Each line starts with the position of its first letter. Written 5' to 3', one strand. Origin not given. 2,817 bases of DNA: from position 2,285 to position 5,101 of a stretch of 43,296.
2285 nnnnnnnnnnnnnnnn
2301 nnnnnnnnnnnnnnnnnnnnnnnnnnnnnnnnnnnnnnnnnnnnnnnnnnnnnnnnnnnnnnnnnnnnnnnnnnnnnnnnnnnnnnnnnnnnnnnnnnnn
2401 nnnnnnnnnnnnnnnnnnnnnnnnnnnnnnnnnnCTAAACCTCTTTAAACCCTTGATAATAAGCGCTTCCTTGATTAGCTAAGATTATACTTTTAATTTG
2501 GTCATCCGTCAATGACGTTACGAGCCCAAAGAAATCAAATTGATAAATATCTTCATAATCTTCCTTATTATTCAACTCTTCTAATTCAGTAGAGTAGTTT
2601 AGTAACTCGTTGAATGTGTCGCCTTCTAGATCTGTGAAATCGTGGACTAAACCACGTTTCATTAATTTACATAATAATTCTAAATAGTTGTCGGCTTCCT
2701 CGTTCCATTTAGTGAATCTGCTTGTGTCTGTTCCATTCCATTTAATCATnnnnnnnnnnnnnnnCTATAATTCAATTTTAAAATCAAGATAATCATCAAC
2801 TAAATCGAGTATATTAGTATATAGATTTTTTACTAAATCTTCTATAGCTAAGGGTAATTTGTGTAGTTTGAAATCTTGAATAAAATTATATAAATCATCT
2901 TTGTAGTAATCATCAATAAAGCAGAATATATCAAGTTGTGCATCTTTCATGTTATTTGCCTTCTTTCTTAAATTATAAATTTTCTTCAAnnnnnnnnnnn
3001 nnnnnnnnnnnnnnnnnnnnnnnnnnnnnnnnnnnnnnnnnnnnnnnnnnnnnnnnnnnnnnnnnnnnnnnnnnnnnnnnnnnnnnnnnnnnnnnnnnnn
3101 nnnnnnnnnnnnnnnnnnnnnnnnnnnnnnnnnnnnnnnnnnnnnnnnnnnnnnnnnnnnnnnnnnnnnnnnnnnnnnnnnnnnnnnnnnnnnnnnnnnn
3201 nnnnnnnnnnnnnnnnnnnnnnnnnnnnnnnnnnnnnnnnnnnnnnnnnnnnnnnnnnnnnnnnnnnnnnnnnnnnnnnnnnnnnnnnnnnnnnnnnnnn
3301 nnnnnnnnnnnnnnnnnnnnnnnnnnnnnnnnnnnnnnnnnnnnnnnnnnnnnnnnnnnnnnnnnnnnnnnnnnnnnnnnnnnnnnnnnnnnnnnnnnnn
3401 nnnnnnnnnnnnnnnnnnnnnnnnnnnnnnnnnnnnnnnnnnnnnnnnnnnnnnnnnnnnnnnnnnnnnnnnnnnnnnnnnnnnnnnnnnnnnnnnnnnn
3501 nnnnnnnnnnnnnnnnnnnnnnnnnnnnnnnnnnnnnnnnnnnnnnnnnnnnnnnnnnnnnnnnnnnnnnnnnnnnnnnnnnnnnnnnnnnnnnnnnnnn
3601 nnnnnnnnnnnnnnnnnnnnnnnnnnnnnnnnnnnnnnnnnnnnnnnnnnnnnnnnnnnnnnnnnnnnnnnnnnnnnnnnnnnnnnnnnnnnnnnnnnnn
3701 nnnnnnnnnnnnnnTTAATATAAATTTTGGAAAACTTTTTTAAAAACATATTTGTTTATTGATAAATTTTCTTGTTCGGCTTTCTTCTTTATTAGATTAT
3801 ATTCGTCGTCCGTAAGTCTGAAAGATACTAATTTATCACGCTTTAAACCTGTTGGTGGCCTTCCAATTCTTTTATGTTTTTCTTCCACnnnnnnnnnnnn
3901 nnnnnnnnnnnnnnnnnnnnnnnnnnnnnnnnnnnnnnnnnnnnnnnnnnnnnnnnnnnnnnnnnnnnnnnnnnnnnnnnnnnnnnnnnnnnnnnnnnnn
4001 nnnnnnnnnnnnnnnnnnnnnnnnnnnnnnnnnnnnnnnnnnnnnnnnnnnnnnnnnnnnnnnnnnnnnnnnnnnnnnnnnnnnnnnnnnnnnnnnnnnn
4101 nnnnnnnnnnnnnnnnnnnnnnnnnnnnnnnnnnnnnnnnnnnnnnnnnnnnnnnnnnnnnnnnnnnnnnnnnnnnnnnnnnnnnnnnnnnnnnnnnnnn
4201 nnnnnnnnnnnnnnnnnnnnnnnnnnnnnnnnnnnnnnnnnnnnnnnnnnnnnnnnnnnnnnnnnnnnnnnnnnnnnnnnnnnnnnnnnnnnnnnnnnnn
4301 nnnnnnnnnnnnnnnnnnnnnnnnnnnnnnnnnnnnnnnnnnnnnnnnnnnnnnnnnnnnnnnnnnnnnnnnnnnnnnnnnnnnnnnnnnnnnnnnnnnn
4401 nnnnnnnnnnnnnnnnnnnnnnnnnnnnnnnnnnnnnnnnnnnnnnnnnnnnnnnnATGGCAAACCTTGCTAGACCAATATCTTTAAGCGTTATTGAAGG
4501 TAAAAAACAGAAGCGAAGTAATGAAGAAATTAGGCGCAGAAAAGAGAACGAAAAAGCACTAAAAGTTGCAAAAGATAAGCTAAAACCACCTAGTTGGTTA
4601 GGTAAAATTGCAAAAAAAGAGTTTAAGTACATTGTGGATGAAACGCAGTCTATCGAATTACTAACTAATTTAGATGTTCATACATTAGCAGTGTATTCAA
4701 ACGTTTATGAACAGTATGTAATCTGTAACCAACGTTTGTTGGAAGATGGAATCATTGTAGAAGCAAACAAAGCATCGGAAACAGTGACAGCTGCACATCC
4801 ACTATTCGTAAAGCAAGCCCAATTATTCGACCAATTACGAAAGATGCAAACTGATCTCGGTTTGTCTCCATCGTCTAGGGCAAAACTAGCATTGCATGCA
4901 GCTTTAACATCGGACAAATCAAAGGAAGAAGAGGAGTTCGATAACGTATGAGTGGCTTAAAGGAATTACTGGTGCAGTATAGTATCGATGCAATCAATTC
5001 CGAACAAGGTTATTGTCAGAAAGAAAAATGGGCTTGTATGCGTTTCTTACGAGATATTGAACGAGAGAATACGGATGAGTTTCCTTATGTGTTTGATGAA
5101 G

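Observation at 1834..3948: Self-contained minus-strand cassette between HNH and terS: RHH regulator plus four very acidic D/E/Y-rich proteins; anti-defence or DNA-mimic candidates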

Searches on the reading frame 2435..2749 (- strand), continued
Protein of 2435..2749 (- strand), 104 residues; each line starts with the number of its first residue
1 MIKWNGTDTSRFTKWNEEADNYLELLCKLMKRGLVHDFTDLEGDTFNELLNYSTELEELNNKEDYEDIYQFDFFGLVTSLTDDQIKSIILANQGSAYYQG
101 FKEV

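Call 109: fold_search(model_id=the predicted structure, library=viral)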
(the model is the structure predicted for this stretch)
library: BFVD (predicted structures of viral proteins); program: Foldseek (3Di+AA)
matches with E <= 10: 24; with E <= 0.001: 0
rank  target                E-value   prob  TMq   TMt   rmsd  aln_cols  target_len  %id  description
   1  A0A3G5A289            1.7e+00  0.09  0.21  0.20  11.2        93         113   22  Uncharacterized protein [Harvfovirus sp.]
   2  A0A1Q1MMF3            3.1e+00  0.06  0.24  0.20  15.5       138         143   15  Nuclear export protein [Steelhead trout orthomyxovirus-1]
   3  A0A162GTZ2            3.8e+00  0.04  0.21  0.14  15.5       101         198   15  Uncharacterized protein [Urbanus proteus nucleopolyhedrovirus]
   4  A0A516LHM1            5.6e+00  0.04  0.19  0.17   9.8        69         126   19  (no name in the UniProt tables at hand)
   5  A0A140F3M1            5.9e+00  0.02  0.17  0.18  13.0        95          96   17  Uncharacterized protein [Pyrobaculum filamentous virus 1]
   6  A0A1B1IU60            5.9e+00  0.02  0.15  0.11  15.3        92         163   16  (no name in the UniProt tables at hand)
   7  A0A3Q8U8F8            6.3e+00  0.02  0.19  0.17  11.0        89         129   15  Uncharacterized protein [Megavirus baoshan]
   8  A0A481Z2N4            6.3e+00  0.02  0.18  0.14  17.9       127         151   12  Uncharacterized protein [Mimivirus LCMiAC02]
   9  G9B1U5                7.0e+00  0.08  0.32  0.42   7.8        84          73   15  Gp194 [Bacillus phage W.Ph.]
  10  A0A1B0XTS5            7.0e+00  0.06  0.27  0.27  10.0        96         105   10  (no name in the UniProt tables at hand)
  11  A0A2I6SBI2            7.0e+00  0.05  0.26  0.32   8.8        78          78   14  WSSV027 [White spot syndrome virus]
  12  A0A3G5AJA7            7.8e+00  0.02  0.20  0.07   9.9       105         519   11  Endonuclease/exonuclease/phosphatase family protein [Satyrvirus sp.]
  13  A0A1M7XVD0            7.8e+00  0.01  0.17  0.12  13.1        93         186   13  TFIIB transcription initiation factor [Cedratvirus A11]
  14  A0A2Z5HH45            8.3e+00  0.04  0.29  0.20  14.2       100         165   13  (no name in the UniProt tables at hand)
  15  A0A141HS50            8.3e+00  0.03  0.22  0.16  11.4        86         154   16  (no name in the UniProt tables at hand)
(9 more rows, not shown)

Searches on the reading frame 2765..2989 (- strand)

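Call 3: search_protein_families(library=pfam, proteins=[window:2765-2989:-], max_evalue=1)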
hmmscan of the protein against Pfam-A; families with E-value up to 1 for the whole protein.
window:2765-2989:- (74 aa): 1 family
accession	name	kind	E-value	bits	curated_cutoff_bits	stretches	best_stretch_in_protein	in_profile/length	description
PF21871.1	Gp6_C-III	-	0.35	11.4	27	1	4-49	12-57/76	Baseplate structural protein gp6, C-terminal domain III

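Call 4: search_protein_families(library=phrogs, proteins=[window:2765-2989:-], max_evalue=0.1)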
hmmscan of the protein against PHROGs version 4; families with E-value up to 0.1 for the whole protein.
window:2765-2989:- (74 aa): 1 family
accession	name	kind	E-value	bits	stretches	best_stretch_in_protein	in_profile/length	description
phrog_219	-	tail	0.027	14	1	4-60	400-456/598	baseplate wedge subunit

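Call 11: search_protein_families(library=ncbifam, proteins=[window:2765-2989:-], max_evalue=1)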
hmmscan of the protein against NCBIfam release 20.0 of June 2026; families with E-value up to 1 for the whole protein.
window:2765-2989:- (74 aa): 2 families
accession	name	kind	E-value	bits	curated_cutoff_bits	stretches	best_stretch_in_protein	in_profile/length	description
TIGR02952.1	Sig70_famx2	equivalog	0.0027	17.6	206.45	1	13-67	4-56/170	ECF subfamily RNA polymerase sigma factor, BldN family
NF007217.0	PRK09639.1-1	equivalog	0.4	10.4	239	1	21-63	4-44/194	RNA polymerase sigma factor SigX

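Call 33: search_protein_families(library=padloc, proteins=[window:2765-2950:-], max_evalue=1)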
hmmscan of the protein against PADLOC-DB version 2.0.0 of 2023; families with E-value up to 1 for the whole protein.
window:2765-2950:- (61 aa): 0 families

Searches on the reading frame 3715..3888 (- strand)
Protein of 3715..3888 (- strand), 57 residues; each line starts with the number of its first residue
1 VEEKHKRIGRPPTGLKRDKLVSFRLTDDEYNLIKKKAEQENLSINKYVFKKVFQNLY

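Call 3: search_protein_families(library=pfam, proteins=[window:3715-3888:-], max_evalue=1)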
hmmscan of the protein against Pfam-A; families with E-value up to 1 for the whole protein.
window:3715-3888:- (57 aa): 4 families
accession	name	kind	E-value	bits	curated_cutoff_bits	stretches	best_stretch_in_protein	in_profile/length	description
PF21983.2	NikA-like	-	6.6e-10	39.4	27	1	16-51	2-37/72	Mobilization protein NikA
PF16777.11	RHH_7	-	3.2e-05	24.7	27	1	7-54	18-67/74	Transcriptional regulator, RHH-like, CopG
PF19807.5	DUF6290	-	0.00082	20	27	1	21-50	4-32/72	Family of unknown function (DUF6290)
PF01402.27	RHH_1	-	0.2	12.1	20.5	1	21-44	2-25/39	Ribbon-helix-helix protein, copG family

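Call 4: search_protein_families(library=phrogs, proteins=[window:3715-3888:-], max_evalue=0.1)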
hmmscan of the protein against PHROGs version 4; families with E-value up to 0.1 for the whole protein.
window:3715-3888:- (57 aa): 8 families
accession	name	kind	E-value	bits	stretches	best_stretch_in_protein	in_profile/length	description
phrog_876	-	transcription regulation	2.4e-06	28.3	1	2-52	52-101/239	transcriptional repressor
phrog_3431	-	transcription regulation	0.00049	20.8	1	1-43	1-43/67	Arc-like repressor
phrog_6506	-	transcription regulation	0.0028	18.7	1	18-46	9-37/59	Arc-like repressor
phrog_3180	-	transcription regulation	0.02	15.9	1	15-46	2-33/50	Arc-like repressor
phrog_4113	-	unknown function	0.033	15.1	1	16-37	8-29/64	-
phrog_582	-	transcription regulation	0.039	15.3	1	17-52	56-91/105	Arc-like repressor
phrog_3887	-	transcription regulation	0.08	13.7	1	19-49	19-49/61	transcriptional regulator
phrog_10531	-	unknown function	0.091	14.3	0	19-51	7-39/89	-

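Call 11: search_protein_families(library=ncbifam, proteins=[window:3715-3888:-], max_evalue=1)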
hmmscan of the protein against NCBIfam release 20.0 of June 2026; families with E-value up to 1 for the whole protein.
window:3715-3888:- (57 aa): 4 families
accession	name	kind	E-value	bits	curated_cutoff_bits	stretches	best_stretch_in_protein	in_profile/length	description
NF041418.1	MbpA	equivalog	8.5e-06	25.6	90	1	17-54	1-38/93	mobilization protein MbpA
NF041264.1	MobA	equivalog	0.00023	21.5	80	1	16-49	2-35/91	plasmid mobilization protein MobA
NF046040.1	RelB_antitoxin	equivalog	0.0014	18.9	50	1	21-54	1-34/69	type II toxin-antitoxin system RelB family antitoxin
NF047895.1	CuResCopI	equivalog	0.031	14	200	1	5-48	52-95/176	copper-resistant cuproprotein CopI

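Call 33: search_protein_families(library=padloc, proteins=[window:3715-3888:-], max_evalue=1)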
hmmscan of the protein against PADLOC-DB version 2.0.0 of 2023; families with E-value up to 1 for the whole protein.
window:3715-3888:- (57 aa): 0 families

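Call 118: search_dna_similar(query=window:3715-3888:-, collection=phages, mode=protein, max_evalue=0.001, max_rows=20)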
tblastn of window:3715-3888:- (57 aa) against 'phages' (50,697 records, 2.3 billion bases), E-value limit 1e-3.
Records with a match: 4; places in all: 4; records where one place covers at least 80% of the query: 2.
Best place of each record, by identity: <60% 4.
By first word of the organism name: Streptococcus 4.
By host as written in the record: Streptococcus equinus Sb05 1; Streptococcus equinus MPR1 1; Streptococcus equinus MPR2 1; Streptococcus anginosus BVI 1.
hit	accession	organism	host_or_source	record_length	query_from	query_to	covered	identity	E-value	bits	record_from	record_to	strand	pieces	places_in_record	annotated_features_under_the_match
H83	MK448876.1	Streptococcus phage Javan214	Streptococcus equinus Sb05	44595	2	52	89%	43.1%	6e-5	43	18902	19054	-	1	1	hypothetical protein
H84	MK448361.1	Streptococcus satellite phage Javan208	Streptococcus equinus MPR1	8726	2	44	75%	46.5%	4e-4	41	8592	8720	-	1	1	hypothetical protein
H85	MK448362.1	Streptococcus satellite phage Javan209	Streptococcus equinus MPR2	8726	2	44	75%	46.5%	4e-4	41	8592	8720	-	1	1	hypothetical protein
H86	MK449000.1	Streptococcus phage Javan64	Streptococcus anginosus BVI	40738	1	54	95%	37.0%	7e-5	43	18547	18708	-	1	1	hypothetical protein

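Call 120: get_annotated_region(hit=H83, flank=4500)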
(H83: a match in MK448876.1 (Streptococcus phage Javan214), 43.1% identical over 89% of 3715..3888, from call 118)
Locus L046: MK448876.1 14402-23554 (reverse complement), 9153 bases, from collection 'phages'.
description: Streptococcus phage Javan214, complete genome.
organism: Streptococcus phage Javan214 (NCBI taxid 2548050)
taxonomy: Viruses; Duplodnaviria; Heunggongvirae; Uroviricota; Caudoviricetes; Trabyvirinae
host: Streptococcus equinus Sb05; source: -; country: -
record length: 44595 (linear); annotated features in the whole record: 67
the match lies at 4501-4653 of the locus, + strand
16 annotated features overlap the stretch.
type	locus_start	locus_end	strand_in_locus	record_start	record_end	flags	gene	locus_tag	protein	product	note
CDS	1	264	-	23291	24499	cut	-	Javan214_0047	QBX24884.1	portal protein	-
CDS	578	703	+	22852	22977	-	-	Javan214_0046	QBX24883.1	hypothetical protein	-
CDS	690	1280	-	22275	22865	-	-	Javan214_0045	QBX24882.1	hypothetical protein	-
CDS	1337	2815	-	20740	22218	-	-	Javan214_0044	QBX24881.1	terminase large subunit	-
CDS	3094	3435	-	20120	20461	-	-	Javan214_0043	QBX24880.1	hypothetical protein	-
CDS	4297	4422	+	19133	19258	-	-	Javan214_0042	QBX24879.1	hypothetical protein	-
CDS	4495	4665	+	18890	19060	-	-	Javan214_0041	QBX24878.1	hypothetical protein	-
CDS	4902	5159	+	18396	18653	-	-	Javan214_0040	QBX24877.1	hypothetical protein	-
CDS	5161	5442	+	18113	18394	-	-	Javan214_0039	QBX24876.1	hypothetical protein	-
CDS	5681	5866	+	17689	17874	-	-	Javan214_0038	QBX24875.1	hypothetical protein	-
CDS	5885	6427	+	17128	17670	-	-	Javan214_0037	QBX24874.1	hypothetical protein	-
CDS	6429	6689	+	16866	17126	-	-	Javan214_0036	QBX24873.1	hypothetical protein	-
CDS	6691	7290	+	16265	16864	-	-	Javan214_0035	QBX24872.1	hypothetical protein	-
CDS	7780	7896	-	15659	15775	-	-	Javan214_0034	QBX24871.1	hypothetical protein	-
CDS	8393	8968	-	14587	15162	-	-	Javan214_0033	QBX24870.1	integrase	-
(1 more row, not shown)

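Call 121: get_annotated_region(hit=H86, flank=4500)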
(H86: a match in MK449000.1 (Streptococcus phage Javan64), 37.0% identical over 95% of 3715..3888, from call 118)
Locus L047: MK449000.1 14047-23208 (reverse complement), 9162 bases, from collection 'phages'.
description: Streptococcus phage Javan64, complete genome.
organism: Streptococcus phage Javan64 (NCBI taxid 2548295)
taxonomy: Viruses; Duplodnaviria; Heunggongvirae; Uroviricota; Caudoviricetes; Trabyvirinae
host: Streptococcus anginosus BVI; source: -; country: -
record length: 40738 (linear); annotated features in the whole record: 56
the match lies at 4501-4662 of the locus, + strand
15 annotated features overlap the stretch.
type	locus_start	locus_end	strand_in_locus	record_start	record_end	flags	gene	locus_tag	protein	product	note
CDS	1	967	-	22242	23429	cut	-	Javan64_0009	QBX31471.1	portal protein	-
CDS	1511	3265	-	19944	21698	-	-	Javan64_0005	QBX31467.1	terminase large subunit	-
CDS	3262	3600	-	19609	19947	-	-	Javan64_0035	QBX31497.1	hypothetical protein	-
CDS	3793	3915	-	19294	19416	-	-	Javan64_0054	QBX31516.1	hypothetical protein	-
CDS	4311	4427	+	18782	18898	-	-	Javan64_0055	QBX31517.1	hypothetical protein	-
CDS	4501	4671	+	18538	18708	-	-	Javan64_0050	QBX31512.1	hypothetical protein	-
CDS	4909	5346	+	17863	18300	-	-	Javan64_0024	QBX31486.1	hypothetical protein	-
CDS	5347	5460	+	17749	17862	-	-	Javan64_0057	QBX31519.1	hypothetical protein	-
CDS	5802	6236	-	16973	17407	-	-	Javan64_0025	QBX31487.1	hypothetical protein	-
CDS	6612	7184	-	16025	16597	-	-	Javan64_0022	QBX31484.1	integrase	integrase: site-specific recombinase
CDS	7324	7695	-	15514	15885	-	-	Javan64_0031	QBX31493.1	hypothetical protein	-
CDS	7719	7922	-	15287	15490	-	-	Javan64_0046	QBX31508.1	hypothetical protein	-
CDS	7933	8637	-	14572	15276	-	-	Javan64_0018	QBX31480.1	DNA helicase loader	Phage DNA helicase loader # ACLAME 19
CDS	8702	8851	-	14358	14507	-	-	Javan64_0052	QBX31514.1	hypothetical protein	-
CDS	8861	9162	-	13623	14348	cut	-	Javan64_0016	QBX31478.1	replication initiation protein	-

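Call 124: search_protein_families(library=pfam, proteins=[L046:4902-5159:+, L046:5161-5442:+, L046:5681-5866:+, L046:5885-6427:+, L046:6429-6689:+, L046:6691-7290:+, L047:4909-5346:+, L046:4495-4665:+, L046:3094-3435:-, L046:8393-8968:-], max_evalue=0.01)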
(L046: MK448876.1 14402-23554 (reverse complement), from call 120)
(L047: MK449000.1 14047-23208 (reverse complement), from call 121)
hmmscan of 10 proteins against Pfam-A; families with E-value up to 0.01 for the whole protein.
L046:4902-5159:+ (85 aa): 0 families

L046:5161-5442:+ (93 aa): 0 families

L046:5681-5866:+ (61 aa): 0 families

L046:5885-6427:+ (180 aa): 0 families

L046:6429-6689:+ (86 aa): 0 families

L046:6691-7290:+ (199 aa): 0 families

L047:4909-5346:+ (145 aa): 0 families

L046:4495-4665:+ (56 aa): 1 family
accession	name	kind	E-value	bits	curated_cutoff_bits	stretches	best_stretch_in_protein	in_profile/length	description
PF21983.2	NikA-like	-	1.2e-05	25.8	27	1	17-52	2-37/72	Mobilization protein NikA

L046:3094-3435:- (113 aa): 2 families
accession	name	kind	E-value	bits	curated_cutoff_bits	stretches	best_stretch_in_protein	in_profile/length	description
PF05119.17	Terminase_4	-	7e-06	26.8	24.7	1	27-88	20-79/98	Phage terminase, small subunit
PF16034.10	JAKMIP_CC3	-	0.0037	17.4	30.2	1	38-79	119-160/200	JAKMIP CC3 domain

L046:8393-8968:- (191 aa): 1 family
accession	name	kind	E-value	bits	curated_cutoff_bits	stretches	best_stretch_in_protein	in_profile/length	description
PF00589.27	Phage_integrase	-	3e-24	86.2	27.1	1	10-179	5-170/172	Phage integrase family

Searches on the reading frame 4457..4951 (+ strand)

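Call 3: search_protein_families(library=pfam, proteins=[window:4457-4951:+], max_evalue=1)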
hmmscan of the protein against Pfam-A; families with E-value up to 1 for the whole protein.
window:4457-4951:+ (164 aa): 1 family
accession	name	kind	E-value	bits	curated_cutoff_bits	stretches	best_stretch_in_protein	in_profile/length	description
PF05119.17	Terminase_4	-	2e-20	73.4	24.7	1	52-147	1-94/98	Phage terminase, small subunit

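Call 4: search_protein_families(library=phrogs, proteins=[window:4457-4951:+], max_evalue=0.1)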
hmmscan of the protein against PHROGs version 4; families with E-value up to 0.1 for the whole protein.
window:4457-4951:+ (164 aa): 4 families
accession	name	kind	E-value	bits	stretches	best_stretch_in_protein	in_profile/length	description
phrog_83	-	head and packaging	6.2e-39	134.9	1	2-160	43-197/246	terminase small subunit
phrog_361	-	head and packaging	1.1e-07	33.1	1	76-148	31-106/129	terminase small subunit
phrog_226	-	tail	0.00099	20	1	114-160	91-133/157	minor tail protein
phrog_12986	-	unknown function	0.078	14.1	0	14-55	38-80/130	-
